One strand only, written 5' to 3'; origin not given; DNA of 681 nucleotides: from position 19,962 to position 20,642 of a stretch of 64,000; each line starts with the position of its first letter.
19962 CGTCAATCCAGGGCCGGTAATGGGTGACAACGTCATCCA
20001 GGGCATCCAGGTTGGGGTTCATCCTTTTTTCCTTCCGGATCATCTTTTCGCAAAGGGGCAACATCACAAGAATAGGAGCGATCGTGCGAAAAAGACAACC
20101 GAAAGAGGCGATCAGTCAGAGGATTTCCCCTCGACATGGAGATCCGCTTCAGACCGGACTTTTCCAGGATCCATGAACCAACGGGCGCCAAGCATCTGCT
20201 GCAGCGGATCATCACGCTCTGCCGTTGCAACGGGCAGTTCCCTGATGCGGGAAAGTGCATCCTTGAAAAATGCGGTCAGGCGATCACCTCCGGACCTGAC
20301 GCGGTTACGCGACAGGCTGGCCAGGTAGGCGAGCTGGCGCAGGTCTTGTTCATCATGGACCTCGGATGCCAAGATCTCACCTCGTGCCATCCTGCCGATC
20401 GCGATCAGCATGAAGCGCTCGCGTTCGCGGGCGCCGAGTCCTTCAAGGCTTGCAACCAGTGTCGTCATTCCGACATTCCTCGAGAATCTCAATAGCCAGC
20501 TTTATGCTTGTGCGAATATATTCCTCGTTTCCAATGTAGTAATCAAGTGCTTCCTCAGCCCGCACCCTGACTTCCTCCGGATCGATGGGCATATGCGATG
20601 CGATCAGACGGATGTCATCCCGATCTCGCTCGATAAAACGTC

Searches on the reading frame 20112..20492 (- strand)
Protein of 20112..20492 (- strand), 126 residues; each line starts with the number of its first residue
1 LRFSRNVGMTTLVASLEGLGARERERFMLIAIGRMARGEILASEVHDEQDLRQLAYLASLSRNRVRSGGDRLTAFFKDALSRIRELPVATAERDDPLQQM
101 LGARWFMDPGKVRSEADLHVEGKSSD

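Call 3: search_protein_families(library=pfam, proteins=[window:20112-20492:-], max_evalue=0.1)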
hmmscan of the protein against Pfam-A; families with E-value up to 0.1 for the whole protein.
window:20112-20492:- (126 aa): 0 families

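Call 4: search_protein_families(library=padloc, proteins=[window:20112-20492:-], max_evalue=0.1)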
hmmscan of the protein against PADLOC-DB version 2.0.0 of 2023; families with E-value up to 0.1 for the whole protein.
window:20112-20492:- (126 aa): 0 families

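Call 9: search_protein_families(library=ncbifam, proteins=[window:20112-20492:-], max_evalue=0.1)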
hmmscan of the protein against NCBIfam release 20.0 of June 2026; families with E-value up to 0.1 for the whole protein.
window:20112-20492:- (126 aa): 0 families

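Call 10: search_protein_families(library=phrogs, proteins=[window:20112-20492:-], max_evalue=0.1)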
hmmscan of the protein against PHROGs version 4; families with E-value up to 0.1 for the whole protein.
window:20112-20492:- (126 aa): 0 families

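Call 40: find_homologous_proteins(query=window:20112-20468:-, max_evalue=0.01)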
Query window:20112-20468:- (118 aa): 9 proteins with E <= 0.01 among 33 candidates.
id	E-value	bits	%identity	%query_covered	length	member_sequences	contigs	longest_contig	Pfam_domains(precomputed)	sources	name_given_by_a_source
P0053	1.8e-68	245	100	100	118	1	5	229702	-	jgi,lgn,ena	-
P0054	4.4e-37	144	68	96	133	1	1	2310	-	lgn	-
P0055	1.1e-29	120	63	85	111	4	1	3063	-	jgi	jgi:hypothetical protein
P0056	4.0e-29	119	55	97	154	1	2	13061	-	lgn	-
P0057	5.0e-29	118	62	85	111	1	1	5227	-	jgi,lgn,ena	jgi:hypothetical protein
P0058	1.4e-27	114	55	92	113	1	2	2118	-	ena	-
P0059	3.8e-26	109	59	85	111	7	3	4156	-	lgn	-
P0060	5.6e-26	108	55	93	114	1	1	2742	-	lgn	-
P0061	2.2e-18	84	54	79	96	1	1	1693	-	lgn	-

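Call 59: predict_structure(alignment_id=A4)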
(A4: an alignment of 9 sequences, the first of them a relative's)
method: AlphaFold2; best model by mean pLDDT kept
length: 118 residues; sequences in the alignment: 9
mean_pLDDT: 81.9   pTM: 0.79
mean pLDDT of the five models: 81.9, 66.7, 63.1, 62.8, 62.3
residues with pLDDT >= 90: 47; 70-90: 51; 50-70: 12; < 50: 8
segments of 3 or more residues with pLDDT < 50: 111-118
pLDDT, mean of each block of 10 residues (from residue 1): 80 88 90 93 94 84 93 86 73 89 64 39
secondary structure, 60 per line:
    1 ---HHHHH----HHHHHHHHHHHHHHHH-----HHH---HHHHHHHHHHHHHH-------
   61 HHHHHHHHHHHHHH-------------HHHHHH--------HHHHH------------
elements in order: H4-8 H13-28 H40-53 H61-74 H88-93 H102-106

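Call 90: search_dna_similar(query=window:20112-20468:-, collection=plasmids, mode=protein, max_rows=15, max_evalue=0.01)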
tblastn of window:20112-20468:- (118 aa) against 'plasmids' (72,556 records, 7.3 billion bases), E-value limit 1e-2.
No match.

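Call 95: search_solved_structures(query=A4, max_evalue=1)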
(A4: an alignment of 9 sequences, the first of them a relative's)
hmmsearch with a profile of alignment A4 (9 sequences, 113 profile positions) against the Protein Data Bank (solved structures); distinct sequences matched with E-value up to 1: 1.
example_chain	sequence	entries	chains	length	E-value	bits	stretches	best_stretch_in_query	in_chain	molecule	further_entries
2l22_A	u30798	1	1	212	0.28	14.6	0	79-108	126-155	Mupirocin didomain Acyl Carrier Protein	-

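Call 97: find_related_loci(query=A4, collection=metagenome_contigs, flank=3000)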
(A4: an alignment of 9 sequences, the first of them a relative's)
Query A4 (118 aa) in metagenome_contigs; peptide patterns used: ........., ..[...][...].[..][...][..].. (x = any residue, [..] = any of these).
229 stretches matched a pattern; 1 encode a relative of the query (tblastn E <= 1e-3); 1 distinct loci.
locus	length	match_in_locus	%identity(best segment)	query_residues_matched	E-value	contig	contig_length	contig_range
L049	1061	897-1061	65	3-57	2e-19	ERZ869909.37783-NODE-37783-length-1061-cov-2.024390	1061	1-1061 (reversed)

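Call 98: find_encoding_contigs(protein=P0056, flank=5000, max_places=2)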
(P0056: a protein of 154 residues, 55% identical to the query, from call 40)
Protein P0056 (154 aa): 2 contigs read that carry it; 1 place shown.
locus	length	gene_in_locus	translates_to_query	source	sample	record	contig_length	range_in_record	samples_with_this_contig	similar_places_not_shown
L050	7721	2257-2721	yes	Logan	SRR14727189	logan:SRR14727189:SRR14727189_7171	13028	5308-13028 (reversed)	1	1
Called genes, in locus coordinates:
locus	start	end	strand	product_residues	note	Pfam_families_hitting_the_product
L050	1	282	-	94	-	?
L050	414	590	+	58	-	-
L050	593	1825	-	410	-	PF02661:Fic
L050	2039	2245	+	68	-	-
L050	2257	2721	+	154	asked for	-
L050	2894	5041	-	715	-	PF01315:Ald_Xan_dh_C, PF02738:MoCoBD_1, PF20256:MoCoBD_2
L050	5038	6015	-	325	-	PF00941:FAD_binding_5, PF03450:CO_deh_flav_C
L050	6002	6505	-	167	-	PF00111:Fer2, PF13085:Fer2_3 (weak), PF01799:Fer2_2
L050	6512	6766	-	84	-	-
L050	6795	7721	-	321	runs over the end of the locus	PF00005:ABC_tran, PF08352:oligo_HPY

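Call 99: find_encoding_contigs(protein=P0057, flank=5000, max_places=2)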
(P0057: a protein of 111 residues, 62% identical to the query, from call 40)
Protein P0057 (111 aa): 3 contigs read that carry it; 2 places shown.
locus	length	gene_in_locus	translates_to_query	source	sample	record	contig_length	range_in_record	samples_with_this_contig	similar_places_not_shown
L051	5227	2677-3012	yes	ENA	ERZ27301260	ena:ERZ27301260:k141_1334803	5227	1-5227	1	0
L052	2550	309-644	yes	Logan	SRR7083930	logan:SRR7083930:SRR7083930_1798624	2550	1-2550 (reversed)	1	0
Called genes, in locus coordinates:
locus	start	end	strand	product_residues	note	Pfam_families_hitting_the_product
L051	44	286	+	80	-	-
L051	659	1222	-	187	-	PF13701:DDE_Tnp_1_4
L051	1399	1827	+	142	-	PF13470:PIN_3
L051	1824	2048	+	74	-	PF05534:HicB (weak)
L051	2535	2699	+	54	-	-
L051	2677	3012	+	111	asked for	-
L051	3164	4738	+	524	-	PF02661:Fic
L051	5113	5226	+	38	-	?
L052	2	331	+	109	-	?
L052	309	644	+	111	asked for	-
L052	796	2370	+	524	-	PF02661:Fic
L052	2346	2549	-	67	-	?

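Call 100: find_encoding_contigs(protein=P0059, flank=5000, max_places=3)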
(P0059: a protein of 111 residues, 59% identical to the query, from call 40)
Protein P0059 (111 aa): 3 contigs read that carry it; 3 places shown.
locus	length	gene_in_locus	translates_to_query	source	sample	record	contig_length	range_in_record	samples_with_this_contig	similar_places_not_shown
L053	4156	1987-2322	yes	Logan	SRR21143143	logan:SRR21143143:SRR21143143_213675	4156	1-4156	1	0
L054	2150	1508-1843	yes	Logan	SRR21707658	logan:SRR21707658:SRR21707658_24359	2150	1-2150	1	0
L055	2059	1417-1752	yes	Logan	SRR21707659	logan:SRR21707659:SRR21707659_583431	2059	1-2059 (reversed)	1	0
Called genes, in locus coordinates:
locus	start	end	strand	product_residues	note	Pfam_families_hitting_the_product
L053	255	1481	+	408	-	PF13356:Arm-DNA-bind_3, PF22022:Phage_int_M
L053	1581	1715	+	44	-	-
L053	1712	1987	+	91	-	-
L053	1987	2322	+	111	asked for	-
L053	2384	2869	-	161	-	-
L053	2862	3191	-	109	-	PF01909:NTP_transf_2, PF18765:Polbeta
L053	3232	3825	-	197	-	PF11848:DUF3368 (faint)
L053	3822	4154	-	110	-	PF19891:DUF6364 (weak), PF22513:FitA-like_RHH (faint)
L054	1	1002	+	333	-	?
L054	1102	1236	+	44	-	-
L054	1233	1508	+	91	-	-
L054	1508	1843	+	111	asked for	-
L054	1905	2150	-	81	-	?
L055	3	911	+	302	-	?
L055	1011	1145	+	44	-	-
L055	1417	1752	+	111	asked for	-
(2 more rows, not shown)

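Call 103: find_encoding_contigs(protein=P0054, flank=3000, max_places=2)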
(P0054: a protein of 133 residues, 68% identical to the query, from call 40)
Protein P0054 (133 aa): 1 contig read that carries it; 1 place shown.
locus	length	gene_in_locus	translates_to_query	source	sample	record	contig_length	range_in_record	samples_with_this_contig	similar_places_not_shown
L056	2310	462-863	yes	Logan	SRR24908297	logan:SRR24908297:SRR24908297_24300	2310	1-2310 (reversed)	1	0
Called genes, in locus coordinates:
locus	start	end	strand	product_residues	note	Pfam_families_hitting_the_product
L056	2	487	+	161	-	?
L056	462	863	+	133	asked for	-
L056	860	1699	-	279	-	PF08808:RES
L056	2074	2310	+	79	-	?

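Call 104: find_encoding_contigs(protein=P0060, flank=3000, max_places=2)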
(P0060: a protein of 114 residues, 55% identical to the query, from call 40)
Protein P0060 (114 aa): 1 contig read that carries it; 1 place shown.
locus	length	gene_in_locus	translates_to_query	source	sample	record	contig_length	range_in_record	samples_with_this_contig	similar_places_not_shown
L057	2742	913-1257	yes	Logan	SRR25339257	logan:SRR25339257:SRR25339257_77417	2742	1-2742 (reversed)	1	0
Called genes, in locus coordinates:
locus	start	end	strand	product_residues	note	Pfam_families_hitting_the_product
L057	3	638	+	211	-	?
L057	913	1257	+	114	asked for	-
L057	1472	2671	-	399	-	PF02661:Fic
